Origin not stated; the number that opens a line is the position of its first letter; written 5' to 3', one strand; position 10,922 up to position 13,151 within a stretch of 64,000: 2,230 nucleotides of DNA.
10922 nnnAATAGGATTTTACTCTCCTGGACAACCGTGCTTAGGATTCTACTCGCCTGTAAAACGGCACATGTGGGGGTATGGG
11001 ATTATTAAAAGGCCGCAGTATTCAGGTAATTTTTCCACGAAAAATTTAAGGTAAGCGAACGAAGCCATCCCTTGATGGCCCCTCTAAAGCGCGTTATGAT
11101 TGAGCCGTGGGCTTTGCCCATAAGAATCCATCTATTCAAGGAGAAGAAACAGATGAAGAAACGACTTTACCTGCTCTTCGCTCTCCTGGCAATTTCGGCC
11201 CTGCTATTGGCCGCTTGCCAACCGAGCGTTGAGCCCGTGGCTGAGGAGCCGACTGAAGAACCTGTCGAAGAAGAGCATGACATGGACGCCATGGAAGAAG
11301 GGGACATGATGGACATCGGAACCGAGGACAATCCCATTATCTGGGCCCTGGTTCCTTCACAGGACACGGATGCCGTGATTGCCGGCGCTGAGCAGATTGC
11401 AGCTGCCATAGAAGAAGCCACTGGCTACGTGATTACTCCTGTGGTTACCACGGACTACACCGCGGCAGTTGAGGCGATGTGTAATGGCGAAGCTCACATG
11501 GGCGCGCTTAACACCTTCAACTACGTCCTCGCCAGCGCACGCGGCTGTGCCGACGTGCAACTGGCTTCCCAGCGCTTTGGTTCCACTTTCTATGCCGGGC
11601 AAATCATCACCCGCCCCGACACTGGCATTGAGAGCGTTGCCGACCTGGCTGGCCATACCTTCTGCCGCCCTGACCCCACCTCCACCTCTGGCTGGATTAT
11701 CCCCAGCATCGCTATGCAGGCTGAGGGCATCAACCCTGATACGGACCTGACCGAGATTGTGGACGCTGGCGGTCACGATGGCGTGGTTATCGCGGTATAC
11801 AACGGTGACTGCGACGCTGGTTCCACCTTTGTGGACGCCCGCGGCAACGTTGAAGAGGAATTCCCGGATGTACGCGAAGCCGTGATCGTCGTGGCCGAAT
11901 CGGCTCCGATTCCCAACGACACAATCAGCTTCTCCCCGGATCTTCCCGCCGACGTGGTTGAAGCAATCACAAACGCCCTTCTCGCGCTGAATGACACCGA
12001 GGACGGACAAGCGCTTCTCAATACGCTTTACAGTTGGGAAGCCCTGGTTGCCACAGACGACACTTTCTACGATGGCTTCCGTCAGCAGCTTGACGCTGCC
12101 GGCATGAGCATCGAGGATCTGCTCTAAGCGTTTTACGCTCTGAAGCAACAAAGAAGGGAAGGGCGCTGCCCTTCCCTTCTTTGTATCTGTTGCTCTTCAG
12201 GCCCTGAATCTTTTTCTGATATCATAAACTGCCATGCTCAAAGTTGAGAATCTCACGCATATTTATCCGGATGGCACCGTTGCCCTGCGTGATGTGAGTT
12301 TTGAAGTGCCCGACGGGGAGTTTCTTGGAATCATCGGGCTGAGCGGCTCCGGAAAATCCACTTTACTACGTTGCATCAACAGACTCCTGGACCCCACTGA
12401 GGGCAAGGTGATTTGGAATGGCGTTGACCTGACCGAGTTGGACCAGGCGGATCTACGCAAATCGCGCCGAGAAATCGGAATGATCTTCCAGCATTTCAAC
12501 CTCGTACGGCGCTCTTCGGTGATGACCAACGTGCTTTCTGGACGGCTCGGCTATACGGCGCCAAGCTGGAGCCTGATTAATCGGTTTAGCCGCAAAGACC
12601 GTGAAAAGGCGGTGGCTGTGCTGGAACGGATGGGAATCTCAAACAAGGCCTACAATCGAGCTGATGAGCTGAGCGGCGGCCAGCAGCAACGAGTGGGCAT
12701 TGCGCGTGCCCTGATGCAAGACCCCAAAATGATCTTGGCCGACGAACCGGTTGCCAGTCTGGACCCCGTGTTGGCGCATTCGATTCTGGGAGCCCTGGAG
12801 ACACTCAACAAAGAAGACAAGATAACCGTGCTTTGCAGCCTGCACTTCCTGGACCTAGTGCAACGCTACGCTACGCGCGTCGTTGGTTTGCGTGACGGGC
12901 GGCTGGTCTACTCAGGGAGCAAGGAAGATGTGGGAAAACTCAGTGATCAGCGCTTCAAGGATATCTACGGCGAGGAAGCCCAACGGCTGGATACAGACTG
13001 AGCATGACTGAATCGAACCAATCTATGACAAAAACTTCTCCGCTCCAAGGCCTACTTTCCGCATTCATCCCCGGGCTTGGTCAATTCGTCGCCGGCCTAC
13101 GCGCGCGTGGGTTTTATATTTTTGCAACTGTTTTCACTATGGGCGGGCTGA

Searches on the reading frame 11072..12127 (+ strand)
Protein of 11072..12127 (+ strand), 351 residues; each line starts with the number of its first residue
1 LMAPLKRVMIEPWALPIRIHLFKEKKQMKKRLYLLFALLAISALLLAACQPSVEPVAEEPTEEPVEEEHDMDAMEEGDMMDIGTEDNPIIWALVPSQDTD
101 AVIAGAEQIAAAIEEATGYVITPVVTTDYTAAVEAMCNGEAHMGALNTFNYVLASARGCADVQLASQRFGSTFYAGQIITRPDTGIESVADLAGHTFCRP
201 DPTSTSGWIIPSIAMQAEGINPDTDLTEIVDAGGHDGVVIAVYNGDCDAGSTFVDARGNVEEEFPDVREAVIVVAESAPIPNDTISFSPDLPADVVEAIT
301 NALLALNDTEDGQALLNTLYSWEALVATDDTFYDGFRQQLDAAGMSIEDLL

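Call 59: search_protein_families(library=pfam, proteins=[window:11072-12127:+], max_evalue=0.0001)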
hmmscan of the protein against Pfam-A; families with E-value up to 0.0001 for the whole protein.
window:11072-12127:+ (351 aa): 2 families
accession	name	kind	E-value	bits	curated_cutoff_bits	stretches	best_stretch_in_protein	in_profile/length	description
PF12974.12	Phosphonate-bd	-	7.6e-58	196.2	27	1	92-331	2-240/242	ABC transporter, phosphonate, periplasmic substrate-binding protein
PF09084.16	NMT1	-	3.1e-05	24.4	20.5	1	126-255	28-150/216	NMT1/THI5 like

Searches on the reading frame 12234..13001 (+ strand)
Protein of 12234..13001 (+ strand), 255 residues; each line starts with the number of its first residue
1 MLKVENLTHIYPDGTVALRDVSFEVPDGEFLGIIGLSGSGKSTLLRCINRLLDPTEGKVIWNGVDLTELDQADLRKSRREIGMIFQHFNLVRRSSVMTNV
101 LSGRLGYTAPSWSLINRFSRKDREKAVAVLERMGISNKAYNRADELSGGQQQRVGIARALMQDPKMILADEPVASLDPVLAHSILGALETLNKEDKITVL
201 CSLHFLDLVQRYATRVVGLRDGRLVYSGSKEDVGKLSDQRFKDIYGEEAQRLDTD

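Call 59: search_protein_families(library=pfam, proteins=[window:12234-13001:+], max_evalue=0.0001)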
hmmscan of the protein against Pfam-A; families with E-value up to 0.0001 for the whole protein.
window:12234-13001:+ (255 aa): 3 families
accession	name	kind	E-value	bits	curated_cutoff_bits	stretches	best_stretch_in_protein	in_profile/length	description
PF00005.33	ABC_tran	-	1.7e-38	132.8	25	1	18-174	1-137/137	ABC transporter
PF13304.12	AAA_21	-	5.8e-07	30.3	27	0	31-54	2-25/304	AAA domain, putative AbiEii toxin, Type IV TA system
PF13555.12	AAA_29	-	4.3e-05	23.6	27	1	28-62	23-55/61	P-loop containing region of AAA domain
